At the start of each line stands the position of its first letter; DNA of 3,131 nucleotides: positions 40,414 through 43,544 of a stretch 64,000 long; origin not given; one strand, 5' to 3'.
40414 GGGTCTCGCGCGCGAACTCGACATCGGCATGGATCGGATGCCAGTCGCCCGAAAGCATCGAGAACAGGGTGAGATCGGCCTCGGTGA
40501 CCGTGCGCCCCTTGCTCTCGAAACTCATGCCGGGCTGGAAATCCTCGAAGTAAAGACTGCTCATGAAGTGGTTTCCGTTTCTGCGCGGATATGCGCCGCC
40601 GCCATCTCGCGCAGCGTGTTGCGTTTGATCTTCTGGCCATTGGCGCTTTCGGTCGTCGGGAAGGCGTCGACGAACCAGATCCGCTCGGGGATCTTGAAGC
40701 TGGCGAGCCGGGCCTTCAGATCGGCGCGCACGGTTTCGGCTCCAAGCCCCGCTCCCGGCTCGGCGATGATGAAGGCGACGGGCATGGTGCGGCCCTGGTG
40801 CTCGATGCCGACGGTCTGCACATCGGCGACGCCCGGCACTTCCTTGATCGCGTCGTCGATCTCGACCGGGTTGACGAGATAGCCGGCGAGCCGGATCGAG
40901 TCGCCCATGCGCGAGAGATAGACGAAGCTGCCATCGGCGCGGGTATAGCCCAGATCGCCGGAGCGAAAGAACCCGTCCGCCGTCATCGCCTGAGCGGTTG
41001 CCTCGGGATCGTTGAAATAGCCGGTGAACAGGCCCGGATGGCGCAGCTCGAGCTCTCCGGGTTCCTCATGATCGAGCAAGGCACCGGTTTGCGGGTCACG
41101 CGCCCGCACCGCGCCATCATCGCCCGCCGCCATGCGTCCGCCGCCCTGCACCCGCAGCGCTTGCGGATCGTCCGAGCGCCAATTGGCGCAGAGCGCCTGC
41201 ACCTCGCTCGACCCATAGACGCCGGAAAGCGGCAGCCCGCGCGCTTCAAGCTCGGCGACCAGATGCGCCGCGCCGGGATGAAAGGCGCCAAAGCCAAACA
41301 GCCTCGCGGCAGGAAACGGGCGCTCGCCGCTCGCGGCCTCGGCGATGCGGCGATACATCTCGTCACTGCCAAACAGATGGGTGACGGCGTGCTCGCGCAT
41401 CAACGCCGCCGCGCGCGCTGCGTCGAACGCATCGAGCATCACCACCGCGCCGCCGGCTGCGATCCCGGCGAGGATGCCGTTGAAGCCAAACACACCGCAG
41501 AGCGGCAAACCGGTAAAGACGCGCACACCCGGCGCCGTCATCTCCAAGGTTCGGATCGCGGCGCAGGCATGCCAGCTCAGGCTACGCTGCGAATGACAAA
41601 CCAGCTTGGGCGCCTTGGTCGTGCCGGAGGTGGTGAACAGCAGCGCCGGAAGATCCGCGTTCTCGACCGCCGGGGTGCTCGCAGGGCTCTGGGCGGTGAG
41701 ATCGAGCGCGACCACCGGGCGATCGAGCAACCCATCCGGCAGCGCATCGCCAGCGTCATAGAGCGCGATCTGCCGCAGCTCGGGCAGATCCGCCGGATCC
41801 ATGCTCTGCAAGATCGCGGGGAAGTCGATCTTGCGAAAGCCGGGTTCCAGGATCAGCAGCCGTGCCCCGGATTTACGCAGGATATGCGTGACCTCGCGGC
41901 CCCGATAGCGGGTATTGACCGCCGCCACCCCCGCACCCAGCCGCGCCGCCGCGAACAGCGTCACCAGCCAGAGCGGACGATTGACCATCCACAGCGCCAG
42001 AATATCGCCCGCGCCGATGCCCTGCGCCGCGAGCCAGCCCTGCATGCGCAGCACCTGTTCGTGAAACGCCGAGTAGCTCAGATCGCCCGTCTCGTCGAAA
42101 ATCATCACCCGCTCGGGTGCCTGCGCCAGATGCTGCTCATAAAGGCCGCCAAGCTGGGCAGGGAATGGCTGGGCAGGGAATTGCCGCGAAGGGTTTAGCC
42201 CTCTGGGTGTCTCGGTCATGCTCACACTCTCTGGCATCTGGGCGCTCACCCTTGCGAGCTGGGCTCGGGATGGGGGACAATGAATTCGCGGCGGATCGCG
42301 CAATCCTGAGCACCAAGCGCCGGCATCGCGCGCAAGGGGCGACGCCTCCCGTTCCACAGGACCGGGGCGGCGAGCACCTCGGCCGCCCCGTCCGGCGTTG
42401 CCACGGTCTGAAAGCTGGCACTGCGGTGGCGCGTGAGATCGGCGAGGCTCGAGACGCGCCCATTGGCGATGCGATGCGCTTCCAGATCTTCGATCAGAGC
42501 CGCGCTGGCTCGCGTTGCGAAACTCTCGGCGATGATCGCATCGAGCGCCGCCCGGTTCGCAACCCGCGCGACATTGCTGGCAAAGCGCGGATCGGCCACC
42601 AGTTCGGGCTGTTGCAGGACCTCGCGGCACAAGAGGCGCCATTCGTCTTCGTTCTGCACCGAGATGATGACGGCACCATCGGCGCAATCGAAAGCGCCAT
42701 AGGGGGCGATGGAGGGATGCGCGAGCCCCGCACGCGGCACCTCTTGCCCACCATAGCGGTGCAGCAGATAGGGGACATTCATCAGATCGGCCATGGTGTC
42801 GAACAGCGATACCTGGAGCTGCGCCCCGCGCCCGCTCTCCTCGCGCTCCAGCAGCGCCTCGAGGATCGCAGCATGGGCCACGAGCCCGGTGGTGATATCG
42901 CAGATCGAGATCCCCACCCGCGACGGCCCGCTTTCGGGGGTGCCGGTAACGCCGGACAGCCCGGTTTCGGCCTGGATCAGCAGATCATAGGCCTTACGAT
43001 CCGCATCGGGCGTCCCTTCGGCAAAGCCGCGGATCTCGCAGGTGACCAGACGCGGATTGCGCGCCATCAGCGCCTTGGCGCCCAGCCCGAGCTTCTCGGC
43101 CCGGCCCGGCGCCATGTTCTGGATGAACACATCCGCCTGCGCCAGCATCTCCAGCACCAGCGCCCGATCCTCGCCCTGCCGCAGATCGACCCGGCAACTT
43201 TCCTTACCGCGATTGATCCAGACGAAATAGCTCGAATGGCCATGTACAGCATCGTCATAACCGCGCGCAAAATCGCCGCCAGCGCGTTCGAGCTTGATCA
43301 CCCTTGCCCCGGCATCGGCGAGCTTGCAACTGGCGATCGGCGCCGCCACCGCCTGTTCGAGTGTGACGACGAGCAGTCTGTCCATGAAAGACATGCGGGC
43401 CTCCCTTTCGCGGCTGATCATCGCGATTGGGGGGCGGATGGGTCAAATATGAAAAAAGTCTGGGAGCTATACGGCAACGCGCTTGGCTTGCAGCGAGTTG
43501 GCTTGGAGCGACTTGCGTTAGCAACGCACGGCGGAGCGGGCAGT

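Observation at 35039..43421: Nine-gene translationally coupled operon for CoA-dependent beta-oxidation-like catabolism of an unusual acid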

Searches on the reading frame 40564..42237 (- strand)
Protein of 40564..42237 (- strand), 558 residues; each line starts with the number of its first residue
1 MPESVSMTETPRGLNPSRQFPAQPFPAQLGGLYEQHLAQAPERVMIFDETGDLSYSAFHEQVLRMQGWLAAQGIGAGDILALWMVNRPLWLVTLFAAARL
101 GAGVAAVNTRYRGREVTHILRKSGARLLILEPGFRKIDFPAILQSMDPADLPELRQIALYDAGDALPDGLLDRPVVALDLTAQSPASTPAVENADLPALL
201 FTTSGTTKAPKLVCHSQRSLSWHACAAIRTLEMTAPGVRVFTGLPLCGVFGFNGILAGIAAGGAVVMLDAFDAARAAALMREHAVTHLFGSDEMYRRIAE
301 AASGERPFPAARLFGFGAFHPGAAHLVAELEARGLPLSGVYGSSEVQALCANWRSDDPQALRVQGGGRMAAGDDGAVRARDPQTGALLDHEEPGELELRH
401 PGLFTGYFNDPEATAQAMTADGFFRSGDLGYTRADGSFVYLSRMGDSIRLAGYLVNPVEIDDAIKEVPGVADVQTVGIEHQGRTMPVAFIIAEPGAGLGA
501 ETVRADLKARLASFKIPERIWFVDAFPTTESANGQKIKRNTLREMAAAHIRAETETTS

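Call 5: search_protein_families(library=pfam, proteins=[window:40564-42237:-])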
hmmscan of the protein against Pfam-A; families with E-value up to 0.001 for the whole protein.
window:40564-42237:- (558 aa): 2 families
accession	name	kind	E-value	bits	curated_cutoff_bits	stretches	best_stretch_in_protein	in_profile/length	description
PF00501.34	AMP-binding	-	2.3e-53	181.8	29.9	1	34-408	2-384/384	AMP-binding enzyme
PF13193.12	AMP-binding_C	-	1.3e-10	42.4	24.5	1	459-532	1-75/76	AMP-binding enzyme C-terminal domain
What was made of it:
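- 40561..42237 (-): Gene B: AMP-forming acyl-CoA ligase, 558 aa (alternative GTG start at 42249). Pfam AMP-binding plus AMP-binding_C (call 5).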

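Call 6: search_protein_families(library=ncbifam, proteins=[window:40564-42237:-])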
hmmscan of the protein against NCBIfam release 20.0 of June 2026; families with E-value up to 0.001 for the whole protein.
window:40564-42237:- (558 aa): 98 families (the best 25 are shown)
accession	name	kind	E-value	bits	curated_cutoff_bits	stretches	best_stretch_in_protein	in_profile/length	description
NF004814.0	PRK06164.1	equivalog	9.3e-198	658.2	677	1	24-554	7-538/540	acyl-CoA synthetase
NF004837.0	PRK06187.1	subfamily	2.3e-70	237.4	476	1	23-550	4-526/531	long-chain-fatty-acid--CoA ligase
NF005801.1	PRK07656.1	equivalog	6.2e-59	199.9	657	1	43-539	17-497/500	FadD3 family acyl-CoA ligase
NF004808.0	PRK06155.1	equivalog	3.1e-58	197.3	722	1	26-547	20-523/542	ATP-dependent acyl-CoA ligase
NF009233.0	PRK12583.1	subfamily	1.3e-55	188.9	832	1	30-552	21-556/558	fatty acid CoA ligase family protein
NF006182.0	PRK08316.1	subfamily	1.8e-53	181.8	663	1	29-546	13-517/523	fatty acyl-CoA synthetase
NF006181.0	PRK08314.1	subfamily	6.5e-50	169.9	705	1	41-549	38-557/563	long-chain-fatty-acid--CoA ligase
NF004114.0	PRK05605.1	equivalog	1.4e-49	168.9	766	2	186-546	213-569/575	long-chain-fatty-acid--CoA ligase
NF005702.0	PRK07514.1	subfamily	4.3e-49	167.2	558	1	35-547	11-501/506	malonyl-CoA synthase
NF004797.0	PRK06145.1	equivalog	1.1e-48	165.8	850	2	36-289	11-243/499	acyl-CoA synthetase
NF005307.0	PRK06839.1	equivalog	5.4e-48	163.9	748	1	38-542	13-489/496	o-succinylbenzoate--CoA ligase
NF004758.0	PRK06087.1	equivalog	6.6e-48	163.4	736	1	28-554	25-543/548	medium-chain fatty-acid--CoA ligase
NF006572.0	PRK09088.1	equivalog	1.3e-45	156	696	2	177-548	123-489/491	acyl-CoA synthetase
NF004822.0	PRK06178.1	equivalog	2.2e-45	155.3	782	2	379-547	404-568/571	acyl-CoA synthetase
NF002966.0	PRK03640.1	equivalog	2.8e-45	154.8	556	2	198-546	144-480/483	o-succinylbenzoate--CoA ligase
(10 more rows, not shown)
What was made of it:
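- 40561..42237 (-): NCBIfam PRK06164 scores 658 bits against a cut-off of 677 (call 6).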

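Call 42: search_solved_structures(query=window:40564-42237:-, max_evalue=1e-40)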
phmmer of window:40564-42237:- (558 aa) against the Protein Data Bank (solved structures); distinct sequences matched with E-value up to 1e-40: 0.
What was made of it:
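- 40561..42237 (-): No PDB relative below E 1e-40 (call 42).
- Tried and rejected: Ligase B against solved structures (call 42).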

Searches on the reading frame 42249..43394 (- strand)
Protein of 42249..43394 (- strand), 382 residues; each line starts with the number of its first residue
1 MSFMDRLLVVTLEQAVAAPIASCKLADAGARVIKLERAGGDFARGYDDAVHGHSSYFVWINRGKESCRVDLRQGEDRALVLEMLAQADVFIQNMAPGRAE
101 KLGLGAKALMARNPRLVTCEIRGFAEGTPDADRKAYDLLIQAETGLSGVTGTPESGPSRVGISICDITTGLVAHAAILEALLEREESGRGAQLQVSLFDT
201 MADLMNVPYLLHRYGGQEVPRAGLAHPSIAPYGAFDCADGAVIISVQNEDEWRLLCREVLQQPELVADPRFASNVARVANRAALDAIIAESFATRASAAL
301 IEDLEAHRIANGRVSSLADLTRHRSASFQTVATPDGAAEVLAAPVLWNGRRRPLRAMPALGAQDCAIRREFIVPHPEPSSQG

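Call 5: search_protein_families(library=pfam, proteins=[window:42249-43394:-])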
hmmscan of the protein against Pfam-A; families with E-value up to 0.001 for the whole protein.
window:42249-43394:- (382 aa): 1 family
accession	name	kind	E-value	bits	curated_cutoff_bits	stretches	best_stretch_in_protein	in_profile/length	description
PF02515.22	CoA_transf_3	-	5.7e-101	338.7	23.3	1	7-363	4-365/366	CoA-transferase family III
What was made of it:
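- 42246..43394 (-): Gene A: family III (CaiB/Frc-type) CoA-transferase, 382 aa; candidate dicarboxylate (itaconate/methylsuccinate-type) CoA-transferase. Pfam CoA_transf_3, 339 bits (call 5).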

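Call 6: search_protein_families(library=ncbifam, proteins=[window:42249-43394:-])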
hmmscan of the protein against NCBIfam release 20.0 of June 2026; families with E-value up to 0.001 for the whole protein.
window:42249-43394:- (382 aa): 7 families
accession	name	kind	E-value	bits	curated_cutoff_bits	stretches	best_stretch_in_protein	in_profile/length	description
NF008511.0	PRK11430.1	equivalog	2.3e-65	221.2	522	1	5-353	11-359/381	CoA:oxalate CoA-transferase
NF052585.1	SucGlutTfsCaiB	equivalog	3.8e-63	213.4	750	1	8-320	12-331/394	succinate--glutarate CoA-transferase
NF041294.1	Scnl_mescCoAtase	equivalog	7.3e-61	206.4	700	1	1-321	1-326/381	succinyl-CoA:mesaconate CoA-transferase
TIGR03253.1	oxalate_frc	equivalog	3.1e-43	148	504.2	1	9-326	9-350/416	formyl-CoA transferase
NF003809.0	PRK05398.1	subfamily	9.9e-43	146.2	442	1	9-326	10-350/416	formyl-CoA transferase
NF002914.1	PRK03525.1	equivalog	2.6e-24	85.9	413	1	7-325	13-329/400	L-carnitine CoA-transferase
TIGR04253.1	mesacon_CoA_iso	equivalog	9.6e-10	38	725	1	7-313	6-317/403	2-methylfumaryl-CoA isomerase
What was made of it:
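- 42246..43394 (-): Nearest NCBIfam models are CoA:oxalate, succinate-glutarate and succinyl-CoA:mesaconate transferases, all below cut-off (call 6).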

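Call 9: search_solved_structures(query=window:42249-43394:-)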
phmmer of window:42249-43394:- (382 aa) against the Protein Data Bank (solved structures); distinct sequences matched with E-value up to 0.001: 35.
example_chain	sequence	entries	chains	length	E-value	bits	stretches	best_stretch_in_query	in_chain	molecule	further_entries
10uh_A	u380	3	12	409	7.9e-63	216.3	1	8-297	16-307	Formyl-coenzyme a transferase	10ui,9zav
4ed9_A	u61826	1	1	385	1.1e-56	196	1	4-369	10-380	CAIB/BAIF family protein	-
4hl6_A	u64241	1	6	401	3.1e-56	194.6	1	5-306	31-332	Uncharacterized protein YfdE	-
9br6_A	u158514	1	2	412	1.6e-49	172.5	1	8-317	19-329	Succinate--hydroxymethylglutarate CoA-transferase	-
9br7_A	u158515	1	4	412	1.7e-49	172.4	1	8-317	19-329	Succinate--hydroxymethylglutarate CoA-transferase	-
5yit_A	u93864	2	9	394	1.3e-41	146.4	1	5-308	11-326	CoA transferase III | Uncharacterized protein Rv3272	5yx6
5yiy_A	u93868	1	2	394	1.7e-40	142.8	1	5-308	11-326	CoA transferase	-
2vjo_A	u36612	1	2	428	2.8e-30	109.2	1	5-237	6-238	FORMYL-COENZYME A TRANSFERASE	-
1p5h_A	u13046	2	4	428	3.6e-30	108.8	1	6-237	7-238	Formyl-coenzyme A transferase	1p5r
2vjp_A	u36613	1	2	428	3.9e-30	108.7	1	6-237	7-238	FORMYL-COENZYME A TRANSFERASE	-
2vjn_A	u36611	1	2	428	4.4e-30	108.5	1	6-237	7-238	FORMYL-COENZYME A TRANSFERASE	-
2vjk_A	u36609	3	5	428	5e-30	108.4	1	6-237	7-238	FORMYL-COENZYME A TRANSFERASE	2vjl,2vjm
1t4c_A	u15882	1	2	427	5e-30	108.4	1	6-237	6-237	Formyl-CoA:oxalate CoA-transferase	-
2vjq_A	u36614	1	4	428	9.5e-30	107.5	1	6-237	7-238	FORMYL-COENZYME A TRANSFERASE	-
1vgr_A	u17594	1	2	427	1.8e-29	106.5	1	6-237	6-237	Formyl-coenzyme A transferase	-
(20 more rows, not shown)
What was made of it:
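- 42246..43394 (-): PDB hits to transferases reach 216 bits, against 57 bits for alpha-methylacyl-CoA racemase (call 9).
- On alpha-Methylacyl-CoA racemase (alternative identity for gene A): Transferases score 146-216 bits; MCR/AMACR score about 57 bits (call 9).
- Tried and rejected: Rejected on score (call 9).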
